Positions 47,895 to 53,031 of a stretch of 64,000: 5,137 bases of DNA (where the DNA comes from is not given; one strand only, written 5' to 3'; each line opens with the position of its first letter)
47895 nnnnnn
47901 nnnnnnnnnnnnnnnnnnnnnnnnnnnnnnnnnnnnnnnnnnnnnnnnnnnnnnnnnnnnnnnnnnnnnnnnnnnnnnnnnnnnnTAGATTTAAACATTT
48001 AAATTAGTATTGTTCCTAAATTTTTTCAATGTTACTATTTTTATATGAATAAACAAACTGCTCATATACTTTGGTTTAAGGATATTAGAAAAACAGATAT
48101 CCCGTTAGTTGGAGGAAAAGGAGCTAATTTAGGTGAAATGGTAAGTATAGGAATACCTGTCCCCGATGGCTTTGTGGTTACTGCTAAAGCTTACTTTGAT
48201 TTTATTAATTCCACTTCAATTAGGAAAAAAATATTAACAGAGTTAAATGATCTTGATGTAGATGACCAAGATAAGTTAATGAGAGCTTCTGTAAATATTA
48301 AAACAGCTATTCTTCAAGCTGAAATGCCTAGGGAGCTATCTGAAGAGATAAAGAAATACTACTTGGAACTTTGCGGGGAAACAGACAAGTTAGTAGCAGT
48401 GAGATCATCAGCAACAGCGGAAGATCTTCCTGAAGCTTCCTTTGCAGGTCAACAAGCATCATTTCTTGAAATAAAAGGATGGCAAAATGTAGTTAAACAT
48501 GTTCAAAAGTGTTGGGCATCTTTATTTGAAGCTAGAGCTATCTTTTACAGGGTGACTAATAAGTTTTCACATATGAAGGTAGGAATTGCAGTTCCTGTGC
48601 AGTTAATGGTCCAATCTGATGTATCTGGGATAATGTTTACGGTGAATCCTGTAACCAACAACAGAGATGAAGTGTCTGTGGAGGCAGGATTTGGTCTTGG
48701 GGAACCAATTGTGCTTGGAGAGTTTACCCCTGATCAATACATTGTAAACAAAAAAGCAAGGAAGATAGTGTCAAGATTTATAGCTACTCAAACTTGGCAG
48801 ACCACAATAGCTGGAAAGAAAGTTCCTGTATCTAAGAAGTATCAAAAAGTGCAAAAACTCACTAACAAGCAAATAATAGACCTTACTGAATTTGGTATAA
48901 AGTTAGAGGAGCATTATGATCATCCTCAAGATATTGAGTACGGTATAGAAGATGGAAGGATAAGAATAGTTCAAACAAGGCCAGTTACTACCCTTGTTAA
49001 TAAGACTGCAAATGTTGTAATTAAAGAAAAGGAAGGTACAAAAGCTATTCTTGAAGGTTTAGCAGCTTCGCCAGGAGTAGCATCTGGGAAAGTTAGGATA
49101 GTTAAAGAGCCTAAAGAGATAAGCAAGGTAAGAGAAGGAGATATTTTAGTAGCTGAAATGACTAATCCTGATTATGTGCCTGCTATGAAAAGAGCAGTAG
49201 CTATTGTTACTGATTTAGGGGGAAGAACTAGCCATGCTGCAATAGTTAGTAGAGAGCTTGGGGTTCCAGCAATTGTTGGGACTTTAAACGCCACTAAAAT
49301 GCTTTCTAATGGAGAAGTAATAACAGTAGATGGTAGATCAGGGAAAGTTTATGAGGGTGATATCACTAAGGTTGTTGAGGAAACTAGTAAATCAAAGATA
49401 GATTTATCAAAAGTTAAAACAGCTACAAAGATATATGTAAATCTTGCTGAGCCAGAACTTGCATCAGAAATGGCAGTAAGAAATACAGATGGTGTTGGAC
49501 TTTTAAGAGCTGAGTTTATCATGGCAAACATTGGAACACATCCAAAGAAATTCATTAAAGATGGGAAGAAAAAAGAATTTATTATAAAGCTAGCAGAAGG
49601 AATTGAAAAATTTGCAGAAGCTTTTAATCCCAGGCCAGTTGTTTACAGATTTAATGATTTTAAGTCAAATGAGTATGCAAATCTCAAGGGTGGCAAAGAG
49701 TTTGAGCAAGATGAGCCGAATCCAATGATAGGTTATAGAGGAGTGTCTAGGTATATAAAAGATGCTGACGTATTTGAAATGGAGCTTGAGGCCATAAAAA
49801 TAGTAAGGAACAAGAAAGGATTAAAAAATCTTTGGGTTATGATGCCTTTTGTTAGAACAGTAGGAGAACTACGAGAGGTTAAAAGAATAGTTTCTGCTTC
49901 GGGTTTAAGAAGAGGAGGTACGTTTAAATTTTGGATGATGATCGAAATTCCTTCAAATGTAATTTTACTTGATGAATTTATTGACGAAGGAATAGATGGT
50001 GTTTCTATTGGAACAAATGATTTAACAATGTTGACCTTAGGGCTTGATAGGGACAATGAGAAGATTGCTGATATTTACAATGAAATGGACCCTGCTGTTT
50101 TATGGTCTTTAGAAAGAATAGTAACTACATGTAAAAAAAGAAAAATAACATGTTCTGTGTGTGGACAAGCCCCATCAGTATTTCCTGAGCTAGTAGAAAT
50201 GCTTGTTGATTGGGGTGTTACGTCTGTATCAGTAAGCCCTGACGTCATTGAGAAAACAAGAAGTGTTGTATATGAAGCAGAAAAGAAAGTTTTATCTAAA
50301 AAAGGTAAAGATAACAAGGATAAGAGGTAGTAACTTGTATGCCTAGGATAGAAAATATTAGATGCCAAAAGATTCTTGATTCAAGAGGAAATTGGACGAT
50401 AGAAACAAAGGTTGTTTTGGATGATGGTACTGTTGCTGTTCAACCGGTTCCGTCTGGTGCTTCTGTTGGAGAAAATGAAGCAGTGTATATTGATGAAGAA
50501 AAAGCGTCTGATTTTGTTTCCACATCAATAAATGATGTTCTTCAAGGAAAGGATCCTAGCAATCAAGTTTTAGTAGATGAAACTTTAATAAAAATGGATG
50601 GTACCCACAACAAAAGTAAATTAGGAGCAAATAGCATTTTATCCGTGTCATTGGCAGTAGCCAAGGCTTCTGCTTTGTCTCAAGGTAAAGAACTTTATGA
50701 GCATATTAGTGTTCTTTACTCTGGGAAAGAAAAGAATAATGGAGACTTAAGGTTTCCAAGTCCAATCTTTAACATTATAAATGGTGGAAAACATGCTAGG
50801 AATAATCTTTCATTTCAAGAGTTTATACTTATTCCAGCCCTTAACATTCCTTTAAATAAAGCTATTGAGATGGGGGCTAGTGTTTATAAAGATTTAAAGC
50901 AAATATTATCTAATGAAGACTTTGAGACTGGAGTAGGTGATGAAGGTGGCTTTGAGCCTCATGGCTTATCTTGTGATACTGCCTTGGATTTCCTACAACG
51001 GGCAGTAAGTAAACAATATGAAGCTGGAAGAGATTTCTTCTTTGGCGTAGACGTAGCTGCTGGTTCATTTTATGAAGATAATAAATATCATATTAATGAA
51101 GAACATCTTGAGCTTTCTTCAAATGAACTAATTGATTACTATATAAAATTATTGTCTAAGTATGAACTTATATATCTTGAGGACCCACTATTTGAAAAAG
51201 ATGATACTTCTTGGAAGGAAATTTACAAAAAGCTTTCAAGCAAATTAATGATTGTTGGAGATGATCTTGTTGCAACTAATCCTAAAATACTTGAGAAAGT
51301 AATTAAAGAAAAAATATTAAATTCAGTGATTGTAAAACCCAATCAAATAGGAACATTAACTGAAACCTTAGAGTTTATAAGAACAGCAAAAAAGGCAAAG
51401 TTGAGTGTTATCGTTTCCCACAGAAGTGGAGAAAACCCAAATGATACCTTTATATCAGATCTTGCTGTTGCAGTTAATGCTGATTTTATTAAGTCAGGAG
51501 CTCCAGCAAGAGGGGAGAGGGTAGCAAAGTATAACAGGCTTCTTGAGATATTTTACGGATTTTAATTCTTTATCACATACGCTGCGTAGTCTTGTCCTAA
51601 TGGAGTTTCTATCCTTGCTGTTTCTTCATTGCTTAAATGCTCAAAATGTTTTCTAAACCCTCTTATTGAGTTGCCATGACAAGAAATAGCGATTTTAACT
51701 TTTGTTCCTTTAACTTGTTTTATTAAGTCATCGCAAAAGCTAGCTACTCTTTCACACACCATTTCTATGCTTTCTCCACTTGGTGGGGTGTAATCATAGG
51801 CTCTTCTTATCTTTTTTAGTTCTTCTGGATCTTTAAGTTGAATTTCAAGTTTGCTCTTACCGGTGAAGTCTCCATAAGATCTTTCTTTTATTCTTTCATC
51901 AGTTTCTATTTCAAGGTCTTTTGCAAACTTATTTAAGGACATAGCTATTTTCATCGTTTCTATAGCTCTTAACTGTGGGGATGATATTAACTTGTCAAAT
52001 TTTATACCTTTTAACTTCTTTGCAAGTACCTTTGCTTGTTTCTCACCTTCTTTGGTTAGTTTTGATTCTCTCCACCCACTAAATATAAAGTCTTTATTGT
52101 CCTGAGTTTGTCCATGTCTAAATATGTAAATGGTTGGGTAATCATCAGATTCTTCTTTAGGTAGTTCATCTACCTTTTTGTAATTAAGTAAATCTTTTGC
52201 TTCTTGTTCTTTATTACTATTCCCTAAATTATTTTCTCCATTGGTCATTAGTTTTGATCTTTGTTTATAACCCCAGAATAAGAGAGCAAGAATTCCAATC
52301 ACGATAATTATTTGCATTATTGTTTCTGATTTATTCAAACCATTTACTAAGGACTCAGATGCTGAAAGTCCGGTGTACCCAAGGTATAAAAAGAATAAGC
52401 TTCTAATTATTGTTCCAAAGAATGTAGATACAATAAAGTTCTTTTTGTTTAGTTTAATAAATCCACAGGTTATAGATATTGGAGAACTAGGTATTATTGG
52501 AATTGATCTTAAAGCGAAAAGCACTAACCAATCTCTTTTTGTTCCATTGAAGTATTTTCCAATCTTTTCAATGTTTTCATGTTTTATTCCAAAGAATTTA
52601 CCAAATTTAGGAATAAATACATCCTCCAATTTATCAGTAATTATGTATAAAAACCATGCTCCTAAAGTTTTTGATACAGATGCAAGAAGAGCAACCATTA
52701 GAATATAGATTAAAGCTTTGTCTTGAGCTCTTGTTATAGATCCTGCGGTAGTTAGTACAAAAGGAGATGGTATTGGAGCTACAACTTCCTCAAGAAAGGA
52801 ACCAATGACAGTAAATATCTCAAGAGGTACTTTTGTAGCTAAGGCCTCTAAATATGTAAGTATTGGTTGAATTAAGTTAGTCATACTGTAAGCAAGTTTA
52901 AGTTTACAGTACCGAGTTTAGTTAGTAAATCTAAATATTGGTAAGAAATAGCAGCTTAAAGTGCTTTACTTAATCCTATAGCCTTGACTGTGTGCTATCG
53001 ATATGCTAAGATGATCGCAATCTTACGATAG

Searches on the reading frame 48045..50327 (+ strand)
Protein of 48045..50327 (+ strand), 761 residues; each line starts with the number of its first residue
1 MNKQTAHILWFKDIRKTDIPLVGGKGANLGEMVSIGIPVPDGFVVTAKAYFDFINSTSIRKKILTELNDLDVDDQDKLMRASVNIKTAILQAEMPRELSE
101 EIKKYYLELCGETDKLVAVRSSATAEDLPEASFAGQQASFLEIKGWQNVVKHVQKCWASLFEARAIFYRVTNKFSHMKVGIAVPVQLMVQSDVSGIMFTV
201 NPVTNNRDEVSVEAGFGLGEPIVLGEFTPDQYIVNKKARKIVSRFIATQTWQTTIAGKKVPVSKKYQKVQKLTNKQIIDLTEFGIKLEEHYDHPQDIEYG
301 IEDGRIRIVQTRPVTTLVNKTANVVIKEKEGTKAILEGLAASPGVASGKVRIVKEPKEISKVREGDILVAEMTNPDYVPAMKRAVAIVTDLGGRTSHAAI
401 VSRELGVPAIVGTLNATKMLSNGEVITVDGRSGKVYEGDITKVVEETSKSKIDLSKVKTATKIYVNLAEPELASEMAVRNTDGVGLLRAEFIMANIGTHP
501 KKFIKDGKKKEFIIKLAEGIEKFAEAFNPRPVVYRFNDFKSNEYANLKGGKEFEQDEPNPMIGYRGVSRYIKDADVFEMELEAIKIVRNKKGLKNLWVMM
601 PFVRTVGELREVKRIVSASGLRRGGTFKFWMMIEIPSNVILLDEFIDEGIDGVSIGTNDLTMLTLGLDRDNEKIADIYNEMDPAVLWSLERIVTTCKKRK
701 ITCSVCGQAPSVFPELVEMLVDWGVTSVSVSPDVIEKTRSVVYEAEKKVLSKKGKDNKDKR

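Call 79: search_protein_families(library=pfam, proteins=[window:48045-50327:+], max_evalue=0.001)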
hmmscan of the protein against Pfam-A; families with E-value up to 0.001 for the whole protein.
window:48045-50327:+ (761 aa): 3 families
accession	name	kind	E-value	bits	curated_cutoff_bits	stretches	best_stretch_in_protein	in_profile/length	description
PF01326.24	PPDK_N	-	7.6e-104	348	27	1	20-328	2-323/328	Pyruvate phosphate dikinase, AMP/ATP-binding domain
PF02896.24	PEP-utilizers_C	-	1.4e-68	231.7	22.8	1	454-745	13-291/293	PEP-utilising enzyme, PEP-binding domain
PF00391.29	PEP-utilizers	-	1.1e-27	95.9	23.1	1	363-433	2-72/72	PEP-utilising enzyme, mobile domain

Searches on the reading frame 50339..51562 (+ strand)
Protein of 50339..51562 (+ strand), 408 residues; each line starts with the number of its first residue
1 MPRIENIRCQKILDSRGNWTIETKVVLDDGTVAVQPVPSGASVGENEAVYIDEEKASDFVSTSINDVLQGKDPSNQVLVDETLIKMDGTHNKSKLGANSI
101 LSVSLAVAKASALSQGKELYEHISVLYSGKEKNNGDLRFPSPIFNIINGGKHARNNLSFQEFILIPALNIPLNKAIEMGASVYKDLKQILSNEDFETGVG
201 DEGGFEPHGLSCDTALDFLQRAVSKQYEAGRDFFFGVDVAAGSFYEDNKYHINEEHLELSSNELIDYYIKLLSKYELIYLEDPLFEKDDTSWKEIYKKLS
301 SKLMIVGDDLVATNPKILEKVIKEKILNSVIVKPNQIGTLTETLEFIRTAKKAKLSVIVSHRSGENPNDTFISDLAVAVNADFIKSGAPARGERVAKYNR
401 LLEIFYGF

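Call 54: search_protein_families(library=pfam, proteins=[window:50339-51562:+], max_evalue=1)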
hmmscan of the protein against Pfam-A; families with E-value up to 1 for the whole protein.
window:50339-51562:+ (408 aa): 3 families
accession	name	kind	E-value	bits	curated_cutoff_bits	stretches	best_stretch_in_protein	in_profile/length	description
PF00113.28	Enolase_C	-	1.3e-81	274.6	21.5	1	139-404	4-277/296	Enolase, C-terminal TIM barrel domain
PF03952.21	Enolase_N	-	2.7e-35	121.8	35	1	4-123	1-131/131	Enolase, N-terminal domain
PF13378.12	MR_MLE_C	-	0.00027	21.2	29.4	1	269-360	64-153/219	Enolase C-terminal domain-like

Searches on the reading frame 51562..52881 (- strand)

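Call 54: search_protein_families(library=pfam, proteins=[window:51562-52881:-], max_evalue=1)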
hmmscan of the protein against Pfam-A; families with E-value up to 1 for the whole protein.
window:51562-52881:- (439 aa): 2 families
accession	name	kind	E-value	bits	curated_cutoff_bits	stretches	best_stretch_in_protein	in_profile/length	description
PF00300.27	His_Phos_1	-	1.3e-39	136.4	21.7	1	251-426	1-171/194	Histidine phosphatase superfamily (branch 1)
PF09335.16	VTT_dom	-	9.4e-19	68.5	33.9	1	37-169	1-122/123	VTT domain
